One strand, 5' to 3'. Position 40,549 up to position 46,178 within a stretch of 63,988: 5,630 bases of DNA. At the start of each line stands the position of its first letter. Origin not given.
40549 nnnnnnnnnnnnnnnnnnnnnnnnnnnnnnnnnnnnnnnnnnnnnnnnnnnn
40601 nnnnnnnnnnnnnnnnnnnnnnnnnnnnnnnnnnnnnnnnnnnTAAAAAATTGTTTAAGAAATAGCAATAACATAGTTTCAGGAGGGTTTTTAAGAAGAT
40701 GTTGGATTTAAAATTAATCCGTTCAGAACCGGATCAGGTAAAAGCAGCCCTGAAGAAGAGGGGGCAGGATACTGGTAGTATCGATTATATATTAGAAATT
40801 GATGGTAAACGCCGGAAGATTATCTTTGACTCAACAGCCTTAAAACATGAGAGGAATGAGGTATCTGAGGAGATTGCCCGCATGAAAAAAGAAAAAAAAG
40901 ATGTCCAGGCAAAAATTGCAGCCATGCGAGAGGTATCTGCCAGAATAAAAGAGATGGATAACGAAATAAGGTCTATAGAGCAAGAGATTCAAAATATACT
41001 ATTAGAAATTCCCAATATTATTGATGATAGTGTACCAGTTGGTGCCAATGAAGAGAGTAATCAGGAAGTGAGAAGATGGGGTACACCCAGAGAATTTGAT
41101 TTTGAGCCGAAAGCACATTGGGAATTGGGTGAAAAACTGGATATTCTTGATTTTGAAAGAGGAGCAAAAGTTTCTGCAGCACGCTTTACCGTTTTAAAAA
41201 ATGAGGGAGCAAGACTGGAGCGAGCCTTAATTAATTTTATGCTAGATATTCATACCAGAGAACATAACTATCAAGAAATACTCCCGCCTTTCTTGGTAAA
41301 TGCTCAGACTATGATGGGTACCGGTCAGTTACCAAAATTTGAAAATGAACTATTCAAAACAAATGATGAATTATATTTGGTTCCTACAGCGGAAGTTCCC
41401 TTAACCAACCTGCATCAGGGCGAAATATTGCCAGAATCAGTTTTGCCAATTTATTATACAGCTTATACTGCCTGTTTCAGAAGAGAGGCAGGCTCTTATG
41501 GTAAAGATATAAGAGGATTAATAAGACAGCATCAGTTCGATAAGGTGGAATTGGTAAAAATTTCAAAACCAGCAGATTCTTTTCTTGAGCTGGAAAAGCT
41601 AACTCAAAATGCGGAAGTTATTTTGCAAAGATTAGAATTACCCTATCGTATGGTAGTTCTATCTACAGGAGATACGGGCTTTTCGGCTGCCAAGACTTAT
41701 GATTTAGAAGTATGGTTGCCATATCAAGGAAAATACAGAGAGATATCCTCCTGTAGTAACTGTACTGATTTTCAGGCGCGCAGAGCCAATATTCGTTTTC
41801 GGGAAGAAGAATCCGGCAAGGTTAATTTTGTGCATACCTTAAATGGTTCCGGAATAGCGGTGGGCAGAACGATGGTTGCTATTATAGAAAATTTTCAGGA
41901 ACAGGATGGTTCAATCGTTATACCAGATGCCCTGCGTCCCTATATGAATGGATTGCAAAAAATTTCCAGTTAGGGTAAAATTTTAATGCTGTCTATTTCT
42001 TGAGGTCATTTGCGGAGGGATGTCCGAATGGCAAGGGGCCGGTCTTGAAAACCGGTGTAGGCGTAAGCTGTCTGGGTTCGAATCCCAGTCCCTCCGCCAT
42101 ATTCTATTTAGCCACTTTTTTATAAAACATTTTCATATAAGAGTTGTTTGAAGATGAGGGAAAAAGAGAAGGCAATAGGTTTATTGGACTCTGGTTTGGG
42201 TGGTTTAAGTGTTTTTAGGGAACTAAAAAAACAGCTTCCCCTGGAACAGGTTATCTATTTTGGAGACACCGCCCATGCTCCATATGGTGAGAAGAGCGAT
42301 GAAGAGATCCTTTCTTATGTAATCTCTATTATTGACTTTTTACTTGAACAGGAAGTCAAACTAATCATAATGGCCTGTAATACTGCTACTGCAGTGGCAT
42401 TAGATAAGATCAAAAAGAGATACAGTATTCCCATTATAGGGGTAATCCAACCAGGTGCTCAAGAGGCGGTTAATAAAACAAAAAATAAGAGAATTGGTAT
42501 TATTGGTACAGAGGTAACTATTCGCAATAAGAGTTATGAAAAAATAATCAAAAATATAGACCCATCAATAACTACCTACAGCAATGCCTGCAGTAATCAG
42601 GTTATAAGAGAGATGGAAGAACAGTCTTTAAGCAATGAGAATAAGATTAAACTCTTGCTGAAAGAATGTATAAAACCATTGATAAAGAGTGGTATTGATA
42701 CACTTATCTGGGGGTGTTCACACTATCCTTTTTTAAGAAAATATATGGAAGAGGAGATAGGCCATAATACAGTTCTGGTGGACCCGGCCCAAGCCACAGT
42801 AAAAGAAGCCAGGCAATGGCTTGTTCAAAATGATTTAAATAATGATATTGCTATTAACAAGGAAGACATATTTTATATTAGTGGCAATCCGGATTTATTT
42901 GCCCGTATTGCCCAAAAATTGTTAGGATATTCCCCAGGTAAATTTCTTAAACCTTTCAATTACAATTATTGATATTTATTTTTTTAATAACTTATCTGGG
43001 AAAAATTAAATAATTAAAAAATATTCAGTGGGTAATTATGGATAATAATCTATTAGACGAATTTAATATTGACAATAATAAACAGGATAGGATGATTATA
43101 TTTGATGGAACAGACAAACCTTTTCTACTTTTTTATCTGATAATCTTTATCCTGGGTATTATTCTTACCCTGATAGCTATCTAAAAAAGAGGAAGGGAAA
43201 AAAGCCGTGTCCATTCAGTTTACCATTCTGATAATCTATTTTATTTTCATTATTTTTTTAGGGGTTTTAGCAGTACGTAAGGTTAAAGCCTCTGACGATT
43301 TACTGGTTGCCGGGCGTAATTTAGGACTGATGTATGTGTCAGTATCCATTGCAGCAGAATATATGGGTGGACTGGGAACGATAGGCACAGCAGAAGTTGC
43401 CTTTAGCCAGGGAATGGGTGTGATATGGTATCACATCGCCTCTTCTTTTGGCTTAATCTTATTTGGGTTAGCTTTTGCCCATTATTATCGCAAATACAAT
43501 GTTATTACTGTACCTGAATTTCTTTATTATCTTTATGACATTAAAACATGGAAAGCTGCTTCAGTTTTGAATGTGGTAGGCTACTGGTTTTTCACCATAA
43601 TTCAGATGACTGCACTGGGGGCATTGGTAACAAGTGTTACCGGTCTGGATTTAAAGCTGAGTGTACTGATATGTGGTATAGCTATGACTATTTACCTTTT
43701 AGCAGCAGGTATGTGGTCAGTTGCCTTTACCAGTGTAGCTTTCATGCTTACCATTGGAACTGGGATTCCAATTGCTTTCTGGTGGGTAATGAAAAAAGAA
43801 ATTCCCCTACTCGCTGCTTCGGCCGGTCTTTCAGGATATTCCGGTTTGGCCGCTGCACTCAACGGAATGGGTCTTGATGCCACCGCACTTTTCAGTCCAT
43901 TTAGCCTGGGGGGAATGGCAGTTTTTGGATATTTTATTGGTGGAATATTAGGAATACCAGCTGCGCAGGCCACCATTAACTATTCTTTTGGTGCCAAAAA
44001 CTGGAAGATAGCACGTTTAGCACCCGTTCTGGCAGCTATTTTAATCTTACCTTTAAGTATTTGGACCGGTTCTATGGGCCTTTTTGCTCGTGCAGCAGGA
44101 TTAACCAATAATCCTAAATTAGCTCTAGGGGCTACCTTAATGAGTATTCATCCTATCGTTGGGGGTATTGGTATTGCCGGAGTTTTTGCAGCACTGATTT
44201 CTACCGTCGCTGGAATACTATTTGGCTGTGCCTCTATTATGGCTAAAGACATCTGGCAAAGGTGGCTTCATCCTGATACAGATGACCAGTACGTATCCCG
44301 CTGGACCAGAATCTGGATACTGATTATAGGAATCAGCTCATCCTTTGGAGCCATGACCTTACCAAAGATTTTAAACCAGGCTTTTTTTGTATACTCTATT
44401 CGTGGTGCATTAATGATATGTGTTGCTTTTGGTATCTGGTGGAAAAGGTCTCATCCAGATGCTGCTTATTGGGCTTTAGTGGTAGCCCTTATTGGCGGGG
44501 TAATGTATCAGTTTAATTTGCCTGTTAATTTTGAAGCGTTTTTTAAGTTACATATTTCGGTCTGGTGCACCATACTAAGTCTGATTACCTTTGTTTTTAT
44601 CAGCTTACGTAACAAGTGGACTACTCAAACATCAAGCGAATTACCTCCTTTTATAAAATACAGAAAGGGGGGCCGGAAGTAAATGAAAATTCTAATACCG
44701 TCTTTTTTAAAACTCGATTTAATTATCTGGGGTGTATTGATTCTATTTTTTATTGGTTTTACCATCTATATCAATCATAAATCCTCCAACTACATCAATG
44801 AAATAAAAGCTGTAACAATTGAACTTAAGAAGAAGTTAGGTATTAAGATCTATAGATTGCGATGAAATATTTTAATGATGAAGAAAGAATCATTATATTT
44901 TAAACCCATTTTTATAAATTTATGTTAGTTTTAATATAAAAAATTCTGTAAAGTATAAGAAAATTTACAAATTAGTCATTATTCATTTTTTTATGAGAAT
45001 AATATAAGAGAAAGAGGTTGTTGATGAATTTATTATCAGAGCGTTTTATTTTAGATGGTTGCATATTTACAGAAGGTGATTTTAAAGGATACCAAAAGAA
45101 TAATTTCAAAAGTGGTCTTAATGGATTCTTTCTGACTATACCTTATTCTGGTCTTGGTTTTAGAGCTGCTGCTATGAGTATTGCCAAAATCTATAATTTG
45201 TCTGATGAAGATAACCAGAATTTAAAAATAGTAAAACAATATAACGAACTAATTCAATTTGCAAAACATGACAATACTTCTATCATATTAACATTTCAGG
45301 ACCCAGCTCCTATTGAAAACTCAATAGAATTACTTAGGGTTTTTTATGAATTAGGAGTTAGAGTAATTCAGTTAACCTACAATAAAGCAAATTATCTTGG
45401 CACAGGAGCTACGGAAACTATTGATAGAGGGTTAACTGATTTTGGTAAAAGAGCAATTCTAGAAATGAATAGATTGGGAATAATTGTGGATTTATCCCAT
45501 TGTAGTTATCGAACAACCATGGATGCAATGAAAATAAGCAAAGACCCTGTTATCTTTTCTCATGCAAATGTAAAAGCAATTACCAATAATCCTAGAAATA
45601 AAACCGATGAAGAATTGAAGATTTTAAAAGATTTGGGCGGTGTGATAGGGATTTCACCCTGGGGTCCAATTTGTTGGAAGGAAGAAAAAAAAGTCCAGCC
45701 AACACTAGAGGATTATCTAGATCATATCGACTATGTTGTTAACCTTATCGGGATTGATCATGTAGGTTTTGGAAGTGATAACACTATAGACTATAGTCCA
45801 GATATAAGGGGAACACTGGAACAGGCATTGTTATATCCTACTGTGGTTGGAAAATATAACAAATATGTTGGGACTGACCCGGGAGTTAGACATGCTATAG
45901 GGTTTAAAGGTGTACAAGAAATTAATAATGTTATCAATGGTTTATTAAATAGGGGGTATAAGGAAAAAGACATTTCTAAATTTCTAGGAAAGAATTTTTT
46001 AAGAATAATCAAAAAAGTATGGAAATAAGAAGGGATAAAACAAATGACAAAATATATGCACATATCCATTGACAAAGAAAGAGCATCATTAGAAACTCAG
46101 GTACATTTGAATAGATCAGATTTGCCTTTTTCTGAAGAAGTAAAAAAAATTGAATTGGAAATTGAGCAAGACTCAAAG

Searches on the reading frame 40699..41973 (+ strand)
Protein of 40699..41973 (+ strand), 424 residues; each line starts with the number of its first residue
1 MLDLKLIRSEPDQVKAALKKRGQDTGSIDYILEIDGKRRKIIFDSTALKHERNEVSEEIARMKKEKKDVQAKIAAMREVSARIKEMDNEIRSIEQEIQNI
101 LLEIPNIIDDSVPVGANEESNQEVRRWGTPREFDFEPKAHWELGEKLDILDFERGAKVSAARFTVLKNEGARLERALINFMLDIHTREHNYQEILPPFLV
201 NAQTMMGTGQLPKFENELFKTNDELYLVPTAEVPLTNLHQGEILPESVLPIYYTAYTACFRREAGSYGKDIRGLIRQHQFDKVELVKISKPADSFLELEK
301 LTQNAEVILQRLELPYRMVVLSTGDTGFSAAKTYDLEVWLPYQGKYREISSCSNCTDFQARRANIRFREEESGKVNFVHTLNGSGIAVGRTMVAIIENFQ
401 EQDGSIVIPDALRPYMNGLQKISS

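Call 63: find_homologous_proteins(query=window:40699-41973:+, max_evalue=1e-50)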
Query window:40699-41973:+ (424 aa): 8000 proteins with E <= 1e-50 among 8000 candidates; the best 120 are listed.
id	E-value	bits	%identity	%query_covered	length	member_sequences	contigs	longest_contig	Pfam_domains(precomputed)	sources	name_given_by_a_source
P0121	2.5e-279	944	100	100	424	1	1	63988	PF00587.31,PF02403.28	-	-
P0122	1.2e-278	941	100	100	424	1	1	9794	PF00587.31,PF02403.28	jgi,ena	-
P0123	1.9e-278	941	100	100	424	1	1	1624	PF00587.31,PF02403.28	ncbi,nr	ncbi:MAG TPA: serine--tRNA ligase [Atribacterota bacterium]|nr:serine--tRNA ligase [Atribacterota ba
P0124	3.8e-272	920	98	100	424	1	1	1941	PF00587.31,PF02403.28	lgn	-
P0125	4.6e-272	920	98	100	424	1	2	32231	PF00587.31,PF02403.28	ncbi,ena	-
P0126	6.8e-272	919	98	100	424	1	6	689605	PF00587.31,PF02403.28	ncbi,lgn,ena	-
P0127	2.7e-271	917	97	100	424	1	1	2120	PF00587.31,PF02403.28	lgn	-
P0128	1.5e-260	882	93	100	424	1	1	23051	PF00587.31,PF02403.28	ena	-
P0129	8.4e-259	876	92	100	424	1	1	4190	PF00587.31,PF02403.28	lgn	-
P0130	8.6e-259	876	92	100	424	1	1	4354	PF00587.31,PF02403.28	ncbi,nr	ncbi:MAG: serine--tRNA ligase [Atribacterota bacterium]|nr:serine--tRNA ligase [Atribacterota bacter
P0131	1.3e-258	876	92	100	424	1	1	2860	PF00587.31,PF02403.28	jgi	jgi:seryl-tRNA synthetase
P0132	2.7e-258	874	92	100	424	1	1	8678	PF00587.31,PF02403.28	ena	-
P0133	3.1e-258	874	92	100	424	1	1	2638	PF00587.31,PF02403.28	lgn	-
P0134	3.9e-258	874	92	100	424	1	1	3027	PF00587.31,PF02403.28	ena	-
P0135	4.0e-258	874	92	100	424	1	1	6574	PF00587.31,PF02403.28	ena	-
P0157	5.6e-242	821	86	100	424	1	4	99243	PF00587.31,PF02403.28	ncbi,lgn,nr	ncbi:MAG: serine--tRNA ligase [Atribacterota bacterium]|nr:serine--tRNA ligase [Atribacterota bacter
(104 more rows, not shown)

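Call 64: find_encoding_contigs(protein=P0126, flank=10000, max_places=2)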
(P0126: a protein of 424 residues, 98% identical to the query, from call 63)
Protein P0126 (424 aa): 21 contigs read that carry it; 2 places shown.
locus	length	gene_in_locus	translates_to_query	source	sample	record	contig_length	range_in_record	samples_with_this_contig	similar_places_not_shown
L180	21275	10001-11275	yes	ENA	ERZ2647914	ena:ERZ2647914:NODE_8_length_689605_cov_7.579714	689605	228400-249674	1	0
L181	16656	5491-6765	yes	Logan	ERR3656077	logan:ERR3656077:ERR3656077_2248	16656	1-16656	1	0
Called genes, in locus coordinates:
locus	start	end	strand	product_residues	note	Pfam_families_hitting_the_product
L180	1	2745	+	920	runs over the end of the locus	PF03699:UPF0182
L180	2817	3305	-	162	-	PF00149:Metallophos, PF12850:Metallophos_2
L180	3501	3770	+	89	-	-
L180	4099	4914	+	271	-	PF00392:GntR, PF07729:FCD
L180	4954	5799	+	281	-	PF05681:Fumerase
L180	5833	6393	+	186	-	PF05683:Fumerase_C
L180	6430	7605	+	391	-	PF00390:malic, PF03949:Malic_M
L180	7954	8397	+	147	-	PF01951:Archease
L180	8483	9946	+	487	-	PF01139:RtcB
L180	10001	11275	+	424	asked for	PF02403:Seryl_tRNA_N, PF00587:tRNA-synt_2b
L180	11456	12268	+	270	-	PF01177:Asp_Glu_race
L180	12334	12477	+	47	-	-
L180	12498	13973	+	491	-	PF00474:SSF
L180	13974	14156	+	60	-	-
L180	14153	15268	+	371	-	PF00871:Acetate_kinase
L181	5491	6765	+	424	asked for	PF02403:Seryl_tRNA_N, PF00587:tRNA-synt_2b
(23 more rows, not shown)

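Call 65: find_encoding_contigs(protein=P0157, flank=10000, max_places=2)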
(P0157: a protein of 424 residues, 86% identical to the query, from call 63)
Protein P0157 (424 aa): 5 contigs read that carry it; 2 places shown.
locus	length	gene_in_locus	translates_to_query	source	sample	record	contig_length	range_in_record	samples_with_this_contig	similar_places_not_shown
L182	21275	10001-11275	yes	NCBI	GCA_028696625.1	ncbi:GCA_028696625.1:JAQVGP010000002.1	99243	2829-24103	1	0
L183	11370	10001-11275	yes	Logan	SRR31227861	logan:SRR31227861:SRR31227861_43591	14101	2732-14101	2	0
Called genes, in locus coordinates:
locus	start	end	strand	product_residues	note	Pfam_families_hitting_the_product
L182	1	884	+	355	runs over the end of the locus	PF02615:Ldh_2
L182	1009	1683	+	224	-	PF14512:TM1586_NiRdase (faint), PF00881:Nitroreductase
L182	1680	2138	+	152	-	PF27323:RdxA_C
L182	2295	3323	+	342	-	PF03401:TctC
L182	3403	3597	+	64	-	PF00037:Fer4, PF12797:Fer4_2 (weak), PF12837:Fer4_6, PF13237:Fer4_10, PF14697:Fer4_21 (weak), PF25160:LdpA_Fe-S-bd (weak), PF12838:Fer4_7, PF13187:Fer4_9, +5 more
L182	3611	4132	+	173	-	PF07331:TctB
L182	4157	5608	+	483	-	PF01970:TctA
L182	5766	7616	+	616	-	PF02730:AFOR_N, PF01314:AFOR_C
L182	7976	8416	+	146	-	PF01951:Archease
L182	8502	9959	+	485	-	PF01139:RtcB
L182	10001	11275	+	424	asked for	PF02403:Seryl_tRNA_N, PF00587:tRNA-synt_2b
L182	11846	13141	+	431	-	PF01555:N6_N4_Mtase, PF00565:SNase (weak)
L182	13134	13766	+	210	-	PF09568:RE_MjaI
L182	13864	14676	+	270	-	PF01177:Asp_Glu_race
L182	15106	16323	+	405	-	PF00860:Xan_ur_permease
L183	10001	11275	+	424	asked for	PF02403:Seryl_tRNA_N, PF00587:tRNA-synt_2b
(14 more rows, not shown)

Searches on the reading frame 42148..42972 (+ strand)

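Call 70: search_protein_families(library=pfam, proteins=[window:42148-42972:+], max_evalue=1e-8)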
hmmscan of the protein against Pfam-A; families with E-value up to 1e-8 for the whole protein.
window:42148-42972:+ (274 aa): 1 family
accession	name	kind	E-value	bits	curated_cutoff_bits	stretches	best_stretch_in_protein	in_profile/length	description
PF01177.27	Asp_Glu_race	-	2.3e-22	80.3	31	1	21-221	11-211/211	Asp/Glu/Hydantoin racemase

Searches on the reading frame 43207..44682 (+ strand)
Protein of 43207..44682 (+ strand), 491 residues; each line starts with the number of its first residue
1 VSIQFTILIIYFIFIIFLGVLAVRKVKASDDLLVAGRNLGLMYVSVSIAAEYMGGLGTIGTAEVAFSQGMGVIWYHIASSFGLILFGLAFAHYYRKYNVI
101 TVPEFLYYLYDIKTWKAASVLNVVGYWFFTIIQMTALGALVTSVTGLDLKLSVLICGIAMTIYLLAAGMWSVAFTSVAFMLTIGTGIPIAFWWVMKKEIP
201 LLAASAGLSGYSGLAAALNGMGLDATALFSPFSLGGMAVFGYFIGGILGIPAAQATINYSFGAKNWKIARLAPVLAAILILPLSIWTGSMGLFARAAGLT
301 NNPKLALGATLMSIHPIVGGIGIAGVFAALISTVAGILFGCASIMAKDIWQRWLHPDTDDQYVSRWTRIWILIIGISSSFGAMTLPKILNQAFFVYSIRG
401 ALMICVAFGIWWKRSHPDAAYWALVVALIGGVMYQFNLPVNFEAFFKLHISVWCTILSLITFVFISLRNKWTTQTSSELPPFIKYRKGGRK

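Call 70: search_protein_families(library=pfam, proteins=[window:43207-44682:+], max_evalue=1e-8)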
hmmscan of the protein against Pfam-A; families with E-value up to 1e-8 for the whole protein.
window:43207-44682:+ (491 aa): 1 family
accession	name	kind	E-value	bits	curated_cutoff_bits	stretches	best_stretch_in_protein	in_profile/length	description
PF00474.23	SSF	-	6.8e-24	84.9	22.8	1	34-426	3-405/406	Sodium:solute symporter family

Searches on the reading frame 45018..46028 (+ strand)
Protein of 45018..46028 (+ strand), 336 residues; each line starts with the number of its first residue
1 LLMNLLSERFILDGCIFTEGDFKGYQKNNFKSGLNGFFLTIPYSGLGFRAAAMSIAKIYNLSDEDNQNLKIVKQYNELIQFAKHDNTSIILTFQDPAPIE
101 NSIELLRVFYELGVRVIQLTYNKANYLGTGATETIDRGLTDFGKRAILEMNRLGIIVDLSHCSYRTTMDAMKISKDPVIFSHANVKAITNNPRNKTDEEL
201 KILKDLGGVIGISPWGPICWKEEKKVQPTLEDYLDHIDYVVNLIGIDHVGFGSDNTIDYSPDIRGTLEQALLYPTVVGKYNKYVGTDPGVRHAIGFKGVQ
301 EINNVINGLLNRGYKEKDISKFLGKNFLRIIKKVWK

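Call 70: search_protein_families(library=pfam, proteins=[window:45018-46028:+], max_evalue=1e-8)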
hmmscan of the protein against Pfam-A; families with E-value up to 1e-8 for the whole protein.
window:45018-46028:+ (336 aa): 1 family
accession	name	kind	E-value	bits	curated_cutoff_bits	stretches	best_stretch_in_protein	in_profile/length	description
PF01244.27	Peptidase_M19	-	1.5e-80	271.2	26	1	48-332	66-318/319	Membrane dipeptidase (Peptidase family M19)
